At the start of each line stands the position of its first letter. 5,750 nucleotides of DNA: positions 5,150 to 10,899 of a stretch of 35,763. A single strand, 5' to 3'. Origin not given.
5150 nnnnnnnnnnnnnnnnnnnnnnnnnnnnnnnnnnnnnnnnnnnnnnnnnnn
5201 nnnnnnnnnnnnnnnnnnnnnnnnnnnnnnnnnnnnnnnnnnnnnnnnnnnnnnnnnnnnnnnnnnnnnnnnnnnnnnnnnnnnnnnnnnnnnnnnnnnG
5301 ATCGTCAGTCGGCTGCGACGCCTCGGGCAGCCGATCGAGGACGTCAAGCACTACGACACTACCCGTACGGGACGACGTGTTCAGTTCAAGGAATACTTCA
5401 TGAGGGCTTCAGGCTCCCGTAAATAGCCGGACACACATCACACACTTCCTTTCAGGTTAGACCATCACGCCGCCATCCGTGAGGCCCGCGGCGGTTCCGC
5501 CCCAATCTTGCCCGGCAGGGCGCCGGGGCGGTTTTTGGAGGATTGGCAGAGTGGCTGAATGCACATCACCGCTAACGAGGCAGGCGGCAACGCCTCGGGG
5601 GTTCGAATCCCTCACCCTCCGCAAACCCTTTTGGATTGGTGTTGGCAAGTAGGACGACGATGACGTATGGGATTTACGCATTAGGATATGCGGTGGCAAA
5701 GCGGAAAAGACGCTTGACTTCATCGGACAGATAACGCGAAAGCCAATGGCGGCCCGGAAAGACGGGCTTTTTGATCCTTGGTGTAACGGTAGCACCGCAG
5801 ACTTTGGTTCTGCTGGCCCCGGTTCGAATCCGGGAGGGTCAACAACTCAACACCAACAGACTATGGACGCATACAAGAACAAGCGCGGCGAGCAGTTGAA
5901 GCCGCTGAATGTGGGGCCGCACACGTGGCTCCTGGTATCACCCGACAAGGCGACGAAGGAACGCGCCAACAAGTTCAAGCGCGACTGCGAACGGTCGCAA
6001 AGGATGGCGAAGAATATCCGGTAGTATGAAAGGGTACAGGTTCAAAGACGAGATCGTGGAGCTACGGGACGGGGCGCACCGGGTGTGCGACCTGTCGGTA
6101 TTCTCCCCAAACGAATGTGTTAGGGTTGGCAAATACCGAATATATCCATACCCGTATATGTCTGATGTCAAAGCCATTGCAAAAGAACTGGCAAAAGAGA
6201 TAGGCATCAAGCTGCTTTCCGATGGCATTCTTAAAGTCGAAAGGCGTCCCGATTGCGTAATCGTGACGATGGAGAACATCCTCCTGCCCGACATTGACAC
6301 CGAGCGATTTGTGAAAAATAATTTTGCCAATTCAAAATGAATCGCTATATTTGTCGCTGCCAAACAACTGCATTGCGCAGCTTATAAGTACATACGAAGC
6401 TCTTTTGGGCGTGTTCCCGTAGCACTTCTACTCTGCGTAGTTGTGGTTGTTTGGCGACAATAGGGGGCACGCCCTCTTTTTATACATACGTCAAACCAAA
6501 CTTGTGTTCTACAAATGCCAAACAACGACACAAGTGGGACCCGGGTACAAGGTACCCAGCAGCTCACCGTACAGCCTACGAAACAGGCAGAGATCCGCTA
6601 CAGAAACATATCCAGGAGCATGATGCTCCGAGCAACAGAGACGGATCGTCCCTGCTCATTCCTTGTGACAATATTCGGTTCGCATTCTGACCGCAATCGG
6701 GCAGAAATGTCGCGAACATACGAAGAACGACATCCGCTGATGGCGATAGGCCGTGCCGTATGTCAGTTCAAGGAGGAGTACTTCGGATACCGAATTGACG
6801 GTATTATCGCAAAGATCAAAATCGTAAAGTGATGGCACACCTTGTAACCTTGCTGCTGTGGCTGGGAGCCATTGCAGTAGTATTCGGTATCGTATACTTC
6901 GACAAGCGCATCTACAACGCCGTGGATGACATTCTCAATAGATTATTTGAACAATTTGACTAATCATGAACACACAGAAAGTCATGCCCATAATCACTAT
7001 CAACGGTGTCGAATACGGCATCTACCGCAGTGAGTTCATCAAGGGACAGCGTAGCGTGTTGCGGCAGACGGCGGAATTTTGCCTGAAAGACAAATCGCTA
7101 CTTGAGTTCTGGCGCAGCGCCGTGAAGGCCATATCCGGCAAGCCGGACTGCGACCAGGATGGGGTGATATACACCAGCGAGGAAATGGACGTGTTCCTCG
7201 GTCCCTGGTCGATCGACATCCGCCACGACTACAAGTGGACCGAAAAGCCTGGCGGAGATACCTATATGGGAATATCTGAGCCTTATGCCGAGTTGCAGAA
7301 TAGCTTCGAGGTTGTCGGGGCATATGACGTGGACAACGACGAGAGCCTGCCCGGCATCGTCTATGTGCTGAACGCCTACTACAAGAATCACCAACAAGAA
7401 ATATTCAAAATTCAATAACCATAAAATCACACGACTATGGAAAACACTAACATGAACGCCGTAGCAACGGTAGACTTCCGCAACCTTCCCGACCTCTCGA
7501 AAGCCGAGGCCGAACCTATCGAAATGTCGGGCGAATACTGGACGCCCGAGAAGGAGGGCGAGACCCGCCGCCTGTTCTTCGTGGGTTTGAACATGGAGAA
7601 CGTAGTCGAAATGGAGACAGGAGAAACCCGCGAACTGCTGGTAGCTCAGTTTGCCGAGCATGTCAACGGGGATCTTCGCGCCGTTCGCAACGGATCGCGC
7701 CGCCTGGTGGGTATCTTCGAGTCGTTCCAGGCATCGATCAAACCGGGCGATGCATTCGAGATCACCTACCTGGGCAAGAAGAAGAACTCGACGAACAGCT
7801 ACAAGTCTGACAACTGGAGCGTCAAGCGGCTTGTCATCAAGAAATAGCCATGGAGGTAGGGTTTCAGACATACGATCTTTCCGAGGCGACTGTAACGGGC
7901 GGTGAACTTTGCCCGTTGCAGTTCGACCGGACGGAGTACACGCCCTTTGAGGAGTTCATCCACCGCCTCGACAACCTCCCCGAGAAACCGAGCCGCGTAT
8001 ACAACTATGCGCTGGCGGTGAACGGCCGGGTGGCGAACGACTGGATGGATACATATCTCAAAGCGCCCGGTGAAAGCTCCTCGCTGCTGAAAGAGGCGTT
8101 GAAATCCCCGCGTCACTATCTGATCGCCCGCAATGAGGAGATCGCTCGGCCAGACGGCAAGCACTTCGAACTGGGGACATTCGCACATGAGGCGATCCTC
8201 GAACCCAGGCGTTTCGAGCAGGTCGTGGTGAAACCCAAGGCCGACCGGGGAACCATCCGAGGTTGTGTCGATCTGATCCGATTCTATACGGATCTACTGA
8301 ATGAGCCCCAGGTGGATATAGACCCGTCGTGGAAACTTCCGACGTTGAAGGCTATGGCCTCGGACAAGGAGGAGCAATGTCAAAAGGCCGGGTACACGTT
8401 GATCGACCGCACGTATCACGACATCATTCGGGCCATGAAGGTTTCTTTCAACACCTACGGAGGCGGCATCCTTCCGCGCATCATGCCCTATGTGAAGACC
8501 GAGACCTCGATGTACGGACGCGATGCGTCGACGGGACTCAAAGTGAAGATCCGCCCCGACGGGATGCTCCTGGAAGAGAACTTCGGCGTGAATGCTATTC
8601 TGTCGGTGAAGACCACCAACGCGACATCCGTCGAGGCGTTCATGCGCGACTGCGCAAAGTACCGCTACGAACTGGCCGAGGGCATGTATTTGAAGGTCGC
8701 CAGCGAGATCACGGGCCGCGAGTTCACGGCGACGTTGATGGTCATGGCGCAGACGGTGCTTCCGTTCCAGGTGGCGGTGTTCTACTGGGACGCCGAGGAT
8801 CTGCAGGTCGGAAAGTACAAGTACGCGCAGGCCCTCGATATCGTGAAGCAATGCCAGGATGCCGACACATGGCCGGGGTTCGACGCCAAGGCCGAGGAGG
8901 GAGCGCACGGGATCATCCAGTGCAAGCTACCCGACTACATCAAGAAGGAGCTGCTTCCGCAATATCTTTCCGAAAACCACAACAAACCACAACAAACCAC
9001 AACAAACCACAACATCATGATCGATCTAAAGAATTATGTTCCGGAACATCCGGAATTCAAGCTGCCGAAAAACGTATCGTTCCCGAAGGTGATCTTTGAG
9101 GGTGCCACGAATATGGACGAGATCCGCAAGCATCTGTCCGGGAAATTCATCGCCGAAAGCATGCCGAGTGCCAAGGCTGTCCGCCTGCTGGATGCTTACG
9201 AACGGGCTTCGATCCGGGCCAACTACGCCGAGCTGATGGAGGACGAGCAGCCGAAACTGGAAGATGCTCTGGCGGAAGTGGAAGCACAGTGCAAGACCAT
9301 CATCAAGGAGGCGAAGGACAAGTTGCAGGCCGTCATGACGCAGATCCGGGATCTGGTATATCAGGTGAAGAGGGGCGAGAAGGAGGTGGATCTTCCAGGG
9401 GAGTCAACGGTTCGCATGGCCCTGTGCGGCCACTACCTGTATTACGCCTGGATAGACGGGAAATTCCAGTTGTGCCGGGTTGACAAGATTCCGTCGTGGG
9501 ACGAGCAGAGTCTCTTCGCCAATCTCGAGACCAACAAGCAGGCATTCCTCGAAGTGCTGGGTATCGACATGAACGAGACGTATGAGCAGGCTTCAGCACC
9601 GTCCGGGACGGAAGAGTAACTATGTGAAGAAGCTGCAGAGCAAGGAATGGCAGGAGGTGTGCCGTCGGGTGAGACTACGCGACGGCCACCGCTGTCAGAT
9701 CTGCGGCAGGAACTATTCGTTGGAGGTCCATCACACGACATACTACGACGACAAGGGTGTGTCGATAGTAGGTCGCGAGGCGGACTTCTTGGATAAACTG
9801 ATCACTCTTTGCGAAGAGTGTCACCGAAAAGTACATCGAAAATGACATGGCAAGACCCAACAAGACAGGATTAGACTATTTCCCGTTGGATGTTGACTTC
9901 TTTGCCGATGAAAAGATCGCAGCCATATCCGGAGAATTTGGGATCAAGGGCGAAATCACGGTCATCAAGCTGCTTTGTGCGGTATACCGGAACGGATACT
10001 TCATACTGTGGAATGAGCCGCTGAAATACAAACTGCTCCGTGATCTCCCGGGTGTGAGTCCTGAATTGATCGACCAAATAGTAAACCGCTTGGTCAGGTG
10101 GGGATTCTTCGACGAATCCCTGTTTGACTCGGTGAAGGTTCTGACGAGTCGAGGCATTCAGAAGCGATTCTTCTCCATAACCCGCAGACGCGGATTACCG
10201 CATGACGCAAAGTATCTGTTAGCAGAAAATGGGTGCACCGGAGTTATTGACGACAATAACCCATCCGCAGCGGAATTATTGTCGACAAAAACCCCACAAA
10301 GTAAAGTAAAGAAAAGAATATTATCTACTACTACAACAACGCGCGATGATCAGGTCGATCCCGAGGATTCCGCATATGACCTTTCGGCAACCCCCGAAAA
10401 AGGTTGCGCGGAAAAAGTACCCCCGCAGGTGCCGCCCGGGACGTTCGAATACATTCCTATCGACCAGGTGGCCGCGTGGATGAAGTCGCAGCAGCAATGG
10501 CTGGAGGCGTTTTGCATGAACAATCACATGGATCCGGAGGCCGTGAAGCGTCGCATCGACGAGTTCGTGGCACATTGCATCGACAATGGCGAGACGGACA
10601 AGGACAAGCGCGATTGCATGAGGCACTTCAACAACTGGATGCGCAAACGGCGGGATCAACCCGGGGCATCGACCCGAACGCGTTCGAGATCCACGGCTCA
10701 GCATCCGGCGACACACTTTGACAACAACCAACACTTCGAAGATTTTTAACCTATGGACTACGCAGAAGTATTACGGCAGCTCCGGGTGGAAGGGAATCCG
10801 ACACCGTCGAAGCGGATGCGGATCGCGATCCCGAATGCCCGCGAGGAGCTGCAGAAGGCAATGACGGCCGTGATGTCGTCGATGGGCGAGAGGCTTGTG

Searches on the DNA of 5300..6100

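Call 52: search_rna_families(source=window, start=5300, end=6100, threshold=evalue, max_evalue=1)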
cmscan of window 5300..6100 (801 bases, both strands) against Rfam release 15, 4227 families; matches with E-value up to 1: 4.
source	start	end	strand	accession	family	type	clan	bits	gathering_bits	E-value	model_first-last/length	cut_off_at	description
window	5772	5842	+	RF00005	tRNA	Gene; tRNA;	CL00001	58.7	29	5.1e-12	1-71/71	no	tRNA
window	5537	5621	+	RF00005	tRNA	Gene; tRNA;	CL00001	32.8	29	6.6e-05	1-71/71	no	tRNA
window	5522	5650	+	RF02223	sX4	Gene; sRNA;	-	32.6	70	6e-05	1-167/167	no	Proteobacterial sRNA sX4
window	5572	5621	-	RF04351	Plastid-psbl-rps4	Cis-reg;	-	26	68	0.0045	1-53/53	no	Plastid-psbl-rps4 3UTR RNA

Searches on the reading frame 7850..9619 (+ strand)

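Call 25: search_protein_families(library=phrogs, proteins=[window:7850-9619:+], max_evalue=0.00001)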
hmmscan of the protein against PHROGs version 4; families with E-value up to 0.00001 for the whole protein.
window:7850-9619:+ (589 aa): 3 families
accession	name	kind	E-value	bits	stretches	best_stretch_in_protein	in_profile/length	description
phrog_26490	-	unknown function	4.1e-46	158.2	1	390-577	2-192/223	-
phrog_412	-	DNA, RNA and nucleotide metabolism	1.4e-45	157.4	1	66-387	146-428/440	exonuclease VIII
phrog_607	-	DNA, RNA and nucleotide metabolism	7.3e-21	75.1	1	57-344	576-859/883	exonuclease VII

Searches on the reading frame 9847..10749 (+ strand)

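Call 25: search_protein_families(library=phrogs, proteins=[window:9847-10749:+], max_evalue=0.00001)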
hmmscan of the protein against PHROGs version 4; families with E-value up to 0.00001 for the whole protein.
window:9847-10749:+ (300 aa): 4 families
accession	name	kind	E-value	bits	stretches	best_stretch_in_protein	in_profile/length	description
phrog_16706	-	DNA, RNA and nucleotide metabolism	9.2e-74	249.7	1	1-266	1-237/266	replisome organizer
phrog_2562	-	DNA, RNA and nucleotide metabolism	3e-48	166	1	1-217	1-223/290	replication initiation protein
phrog_20437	-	DNA, RNA and nucleotide metabolism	3.1e-39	135.7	1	1-175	1-197/212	DNA replication initiation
phrog_20981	-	unknown function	3.4e-10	41.1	1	9-119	1-114/293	-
